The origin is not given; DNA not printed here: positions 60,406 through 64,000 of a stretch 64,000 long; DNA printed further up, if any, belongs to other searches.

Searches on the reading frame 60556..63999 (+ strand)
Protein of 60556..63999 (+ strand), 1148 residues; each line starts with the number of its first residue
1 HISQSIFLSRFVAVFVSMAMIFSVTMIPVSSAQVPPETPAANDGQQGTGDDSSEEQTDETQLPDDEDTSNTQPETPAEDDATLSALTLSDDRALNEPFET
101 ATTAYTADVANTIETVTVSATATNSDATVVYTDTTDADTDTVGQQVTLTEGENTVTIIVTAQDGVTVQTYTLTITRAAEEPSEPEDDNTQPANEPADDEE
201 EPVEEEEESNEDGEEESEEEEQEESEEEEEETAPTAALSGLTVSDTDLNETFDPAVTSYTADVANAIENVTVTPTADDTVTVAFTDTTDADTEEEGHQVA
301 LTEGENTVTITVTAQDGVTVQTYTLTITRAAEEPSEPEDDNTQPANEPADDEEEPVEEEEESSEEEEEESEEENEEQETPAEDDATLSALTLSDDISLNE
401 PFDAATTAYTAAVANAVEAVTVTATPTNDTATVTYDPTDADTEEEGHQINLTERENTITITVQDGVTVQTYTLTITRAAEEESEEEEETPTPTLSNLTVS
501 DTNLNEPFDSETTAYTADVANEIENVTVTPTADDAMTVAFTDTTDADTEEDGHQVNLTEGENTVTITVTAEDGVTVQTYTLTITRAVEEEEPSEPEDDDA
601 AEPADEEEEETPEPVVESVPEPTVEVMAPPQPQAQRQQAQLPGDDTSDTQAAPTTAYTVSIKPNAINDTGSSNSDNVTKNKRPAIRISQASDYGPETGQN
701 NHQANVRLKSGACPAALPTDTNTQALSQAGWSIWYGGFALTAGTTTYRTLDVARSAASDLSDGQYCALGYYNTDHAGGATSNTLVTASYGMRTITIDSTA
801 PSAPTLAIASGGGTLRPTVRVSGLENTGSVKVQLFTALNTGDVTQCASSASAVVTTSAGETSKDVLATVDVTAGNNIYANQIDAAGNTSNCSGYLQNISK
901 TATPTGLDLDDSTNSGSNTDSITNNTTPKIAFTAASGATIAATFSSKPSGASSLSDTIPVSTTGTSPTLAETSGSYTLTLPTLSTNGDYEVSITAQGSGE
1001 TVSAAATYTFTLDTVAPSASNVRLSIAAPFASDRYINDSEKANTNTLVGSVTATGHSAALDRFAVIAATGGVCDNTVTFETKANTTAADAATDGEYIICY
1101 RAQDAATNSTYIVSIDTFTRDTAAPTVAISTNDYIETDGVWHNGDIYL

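Call 70: search_protein_families(library=pfam, proteins=[window:60556-63999:+], max_evalue=0.1)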
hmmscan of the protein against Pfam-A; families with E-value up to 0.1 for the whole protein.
window:60556-63999:+ (1148 aa): 4 families
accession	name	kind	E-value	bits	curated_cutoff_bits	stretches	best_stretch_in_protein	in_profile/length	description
PF12733.13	Cadherin-like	-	9.3e-63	209.1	24.2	4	494-585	1-88/89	Cadherin-like beta sandwich domain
PF19077.6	Big_13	-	1.6e-06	29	27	2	904-1014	4-102/102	Bacterial Ig-like domain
PF19755.4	DUF6242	-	1.5e-05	25.4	29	2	107-182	60-126/217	Domain of unknown function (DUF6242)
PF03550.21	LolB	-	0.026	15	23.7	0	120-160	109-149/151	Outer membrane lipoprotein LolB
